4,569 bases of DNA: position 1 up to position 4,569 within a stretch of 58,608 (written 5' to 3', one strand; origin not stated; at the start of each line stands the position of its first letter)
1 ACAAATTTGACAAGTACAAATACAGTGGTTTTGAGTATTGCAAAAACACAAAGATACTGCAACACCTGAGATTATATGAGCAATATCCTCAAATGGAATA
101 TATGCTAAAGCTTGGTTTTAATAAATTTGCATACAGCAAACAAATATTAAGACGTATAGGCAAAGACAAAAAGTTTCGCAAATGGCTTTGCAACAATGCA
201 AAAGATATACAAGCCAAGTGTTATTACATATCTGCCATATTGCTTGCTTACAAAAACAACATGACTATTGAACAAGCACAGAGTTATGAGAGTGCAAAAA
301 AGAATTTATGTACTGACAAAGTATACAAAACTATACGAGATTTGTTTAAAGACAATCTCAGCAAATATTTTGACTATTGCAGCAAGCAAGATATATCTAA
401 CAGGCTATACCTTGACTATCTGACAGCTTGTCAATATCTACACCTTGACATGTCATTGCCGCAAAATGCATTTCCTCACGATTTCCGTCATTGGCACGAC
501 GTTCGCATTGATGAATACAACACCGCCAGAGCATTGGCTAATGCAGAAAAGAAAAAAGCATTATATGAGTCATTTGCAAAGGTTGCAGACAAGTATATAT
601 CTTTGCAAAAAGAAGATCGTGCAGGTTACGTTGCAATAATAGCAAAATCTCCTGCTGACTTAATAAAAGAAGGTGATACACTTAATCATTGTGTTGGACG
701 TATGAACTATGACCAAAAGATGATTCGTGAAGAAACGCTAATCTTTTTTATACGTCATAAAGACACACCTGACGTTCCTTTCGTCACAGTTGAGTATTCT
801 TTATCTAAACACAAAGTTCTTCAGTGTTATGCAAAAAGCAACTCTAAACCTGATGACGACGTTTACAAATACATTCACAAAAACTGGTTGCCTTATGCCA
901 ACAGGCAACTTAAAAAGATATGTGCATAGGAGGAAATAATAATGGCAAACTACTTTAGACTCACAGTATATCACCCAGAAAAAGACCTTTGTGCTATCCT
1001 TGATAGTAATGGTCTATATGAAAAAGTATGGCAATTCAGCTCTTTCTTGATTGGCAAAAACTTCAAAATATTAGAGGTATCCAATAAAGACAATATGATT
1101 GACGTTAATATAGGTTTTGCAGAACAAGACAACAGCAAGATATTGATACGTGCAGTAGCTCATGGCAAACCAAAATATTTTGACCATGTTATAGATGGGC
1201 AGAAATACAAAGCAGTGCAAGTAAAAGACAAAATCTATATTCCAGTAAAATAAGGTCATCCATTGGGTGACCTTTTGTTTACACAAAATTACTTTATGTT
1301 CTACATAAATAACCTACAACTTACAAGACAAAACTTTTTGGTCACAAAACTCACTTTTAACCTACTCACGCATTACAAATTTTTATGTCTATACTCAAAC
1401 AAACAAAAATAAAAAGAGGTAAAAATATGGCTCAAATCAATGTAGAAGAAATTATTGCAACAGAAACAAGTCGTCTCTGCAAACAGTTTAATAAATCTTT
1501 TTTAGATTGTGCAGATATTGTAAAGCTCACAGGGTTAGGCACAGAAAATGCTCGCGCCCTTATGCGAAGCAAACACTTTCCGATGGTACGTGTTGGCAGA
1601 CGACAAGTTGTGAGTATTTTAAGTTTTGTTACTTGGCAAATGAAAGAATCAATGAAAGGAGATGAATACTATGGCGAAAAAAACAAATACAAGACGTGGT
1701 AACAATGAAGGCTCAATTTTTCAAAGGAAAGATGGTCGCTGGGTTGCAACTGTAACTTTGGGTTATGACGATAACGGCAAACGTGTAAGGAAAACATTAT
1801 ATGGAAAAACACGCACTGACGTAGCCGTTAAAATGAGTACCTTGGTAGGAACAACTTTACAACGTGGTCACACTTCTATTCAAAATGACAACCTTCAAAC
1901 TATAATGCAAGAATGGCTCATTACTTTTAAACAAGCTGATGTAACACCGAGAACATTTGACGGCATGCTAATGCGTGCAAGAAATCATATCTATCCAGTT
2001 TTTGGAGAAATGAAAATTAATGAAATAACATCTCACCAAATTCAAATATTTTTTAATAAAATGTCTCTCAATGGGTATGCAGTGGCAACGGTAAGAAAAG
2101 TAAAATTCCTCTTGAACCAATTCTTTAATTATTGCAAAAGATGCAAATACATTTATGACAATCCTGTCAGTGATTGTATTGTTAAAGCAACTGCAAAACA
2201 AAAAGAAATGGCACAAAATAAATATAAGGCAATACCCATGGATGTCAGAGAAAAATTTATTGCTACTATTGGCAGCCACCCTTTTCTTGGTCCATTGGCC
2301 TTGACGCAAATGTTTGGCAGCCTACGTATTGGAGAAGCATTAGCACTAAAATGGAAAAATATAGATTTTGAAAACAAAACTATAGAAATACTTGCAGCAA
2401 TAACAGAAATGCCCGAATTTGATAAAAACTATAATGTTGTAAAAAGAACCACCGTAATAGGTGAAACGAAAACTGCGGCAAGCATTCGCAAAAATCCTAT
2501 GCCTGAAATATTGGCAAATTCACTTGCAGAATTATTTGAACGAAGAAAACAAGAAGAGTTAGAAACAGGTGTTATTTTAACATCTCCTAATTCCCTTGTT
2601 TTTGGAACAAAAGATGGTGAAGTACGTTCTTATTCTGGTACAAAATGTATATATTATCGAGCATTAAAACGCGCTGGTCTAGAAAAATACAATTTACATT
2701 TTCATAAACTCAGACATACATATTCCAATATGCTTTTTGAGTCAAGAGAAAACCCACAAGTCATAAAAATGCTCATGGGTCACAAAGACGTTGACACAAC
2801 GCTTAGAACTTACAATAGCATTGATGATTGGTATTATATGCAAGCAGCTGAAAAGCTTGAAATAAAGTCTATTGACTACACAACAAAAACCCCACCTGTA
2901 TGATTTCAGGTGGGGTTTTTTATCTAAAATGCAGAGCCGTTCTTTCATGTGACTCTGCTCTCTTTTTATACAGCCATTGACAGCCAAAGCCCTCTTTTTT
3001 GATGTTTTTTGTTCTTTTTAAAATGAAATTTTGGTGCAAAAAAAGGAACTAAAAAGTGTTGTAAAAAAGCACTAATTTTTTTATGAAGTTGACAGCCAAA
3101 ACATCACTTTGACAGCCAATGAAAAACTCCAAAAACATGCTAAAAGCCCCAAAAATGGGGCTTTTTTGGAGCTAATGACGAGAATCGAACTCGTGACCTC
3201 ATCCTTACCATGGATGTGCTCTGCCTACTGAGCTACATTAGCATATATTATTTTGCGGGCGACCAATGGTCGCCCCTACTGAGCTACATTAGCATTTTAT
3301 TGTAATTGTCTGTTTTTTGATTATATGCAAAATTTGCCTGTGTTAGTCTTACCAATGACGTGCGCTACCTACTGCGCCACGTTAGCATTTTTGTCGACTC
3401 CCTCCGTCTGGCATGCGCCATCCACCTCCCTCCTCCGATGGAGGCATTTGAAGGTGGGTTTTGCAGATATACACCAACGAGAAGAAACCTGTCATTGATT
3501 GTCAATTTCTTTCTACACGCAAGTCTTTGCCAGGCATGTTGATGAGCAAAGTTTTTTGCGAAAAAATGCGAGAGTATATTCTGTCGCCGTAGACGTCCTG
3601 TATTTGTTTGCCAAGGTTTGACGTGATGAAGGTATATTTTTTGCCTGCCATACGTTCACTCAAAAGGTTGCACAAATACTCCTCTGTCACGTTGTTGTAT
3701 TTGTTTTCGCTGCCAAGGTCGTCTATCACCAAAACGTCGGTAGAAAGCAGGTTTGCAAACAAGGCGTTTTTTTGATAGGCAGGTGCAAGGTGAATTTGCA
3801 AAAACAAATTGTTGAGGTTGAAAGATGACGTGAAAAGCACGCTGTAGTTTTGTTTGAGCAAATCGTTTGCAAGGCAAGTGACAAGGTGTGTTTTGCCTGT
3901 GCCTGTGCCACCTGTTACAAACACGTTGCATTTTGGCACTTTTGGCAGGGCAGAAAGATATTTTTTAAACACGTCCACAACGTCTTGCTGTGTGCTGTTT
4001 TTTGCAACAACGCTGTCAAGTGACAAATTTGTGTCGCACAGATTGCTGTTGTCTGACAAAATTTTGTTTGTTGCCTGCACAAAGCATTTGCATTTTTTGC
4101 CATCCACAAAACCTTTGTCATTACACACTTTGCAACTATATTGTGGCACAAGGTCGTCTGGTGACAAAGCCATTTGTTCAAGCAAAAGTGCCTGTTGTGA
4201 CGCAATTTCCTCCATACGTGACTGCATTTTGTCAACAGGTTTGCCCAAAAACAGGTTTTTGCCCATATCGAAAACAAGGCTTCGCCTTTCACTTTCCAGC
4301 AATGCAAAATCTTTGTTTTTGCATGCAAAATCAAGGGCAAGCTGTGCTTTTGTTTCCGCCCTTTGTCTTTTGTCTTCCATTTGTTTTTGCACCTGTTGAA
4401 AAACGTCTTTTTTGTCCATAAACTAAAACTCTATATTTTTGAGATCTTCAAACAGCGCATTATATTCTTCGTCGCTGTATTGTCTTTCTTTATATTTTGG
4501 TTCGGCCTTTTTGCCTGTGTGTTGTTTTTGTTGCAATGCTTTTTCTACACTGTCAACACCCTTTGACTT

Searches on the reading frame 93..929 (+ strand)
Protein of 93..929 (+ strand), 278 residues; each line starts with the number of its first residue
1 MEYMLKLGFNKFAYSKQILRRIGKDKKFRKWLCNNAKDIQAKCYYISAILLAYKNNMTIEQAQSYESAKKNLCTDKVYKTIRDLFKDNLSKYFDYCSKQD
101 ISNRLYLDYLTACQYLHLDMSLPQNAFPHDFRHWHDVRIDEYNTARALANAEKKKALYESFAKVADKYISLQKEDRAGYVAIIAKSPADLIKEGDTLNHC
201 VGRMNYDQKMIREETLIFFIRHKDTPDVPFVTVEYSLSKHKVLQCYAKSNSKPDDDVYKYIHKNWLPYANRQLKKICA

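Call 17: search_protein_families(library=pfam, proteins=[window:93-929:+], max_evalue=0.00001)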
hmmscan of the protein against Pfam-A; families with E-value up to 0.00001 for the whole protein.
window:93-929:+ (278 aa): 1 family
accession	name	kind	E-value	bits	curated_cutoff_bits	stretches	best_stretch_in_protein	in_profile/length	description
PF14284.11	PcfJ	-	1.4e-29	103.2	25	1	105-253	1-138/147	PcfJ-like protein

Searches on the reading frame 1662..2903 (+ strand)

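Call 17: search_protein_families(library=pfam, proteins=[window:1662-2903:+], max_evalue=0.00001)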
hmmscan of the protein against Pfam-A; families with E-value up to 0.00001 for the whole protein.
window:1662-2903:+ (413 aa): 3 families
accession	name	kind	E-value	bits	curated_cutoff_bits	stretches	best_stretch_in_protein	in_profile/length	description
PF00589.27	Phage_integrase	-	4.9e-23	82.2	27.1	1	220-388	35-169/172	Phage integrase family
PF14659.12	Phage_int_SAM_3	-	7.7e-12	45.7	22.6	1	79-134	3-57/58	Phage integrase, N-terminal SAM-like domain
PF22022.2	Phage_int_M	-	1.8e-08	34.9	27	1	79-171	2-92/96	Phage integrase central domain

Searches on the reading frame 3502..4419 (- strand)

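Call 17: search_protein_families(library=pfam, proteins=[window:3502-4419:-], max_evalue=0.00001)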
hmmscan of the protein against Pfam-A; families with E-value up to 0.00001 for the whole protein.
window:3502-4419:- (305 aa): 3 families
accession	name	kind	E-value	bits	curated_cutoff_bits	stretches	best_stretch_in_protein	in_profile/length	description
PF01695.23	IstB_IS21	-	3.1e-13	50.2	24.1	1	163-279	92-205/238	IstB-like ATP binding protein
PF00308.24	Bac_DnaA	-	8.9e-08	32.9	23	1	159-284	30-154/162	Bacterial DnaA ATPAse domain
PF13191.12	AAA_16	-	6.4e-06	27.2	32.6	0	164-229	25-87/167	AAA ATPase domain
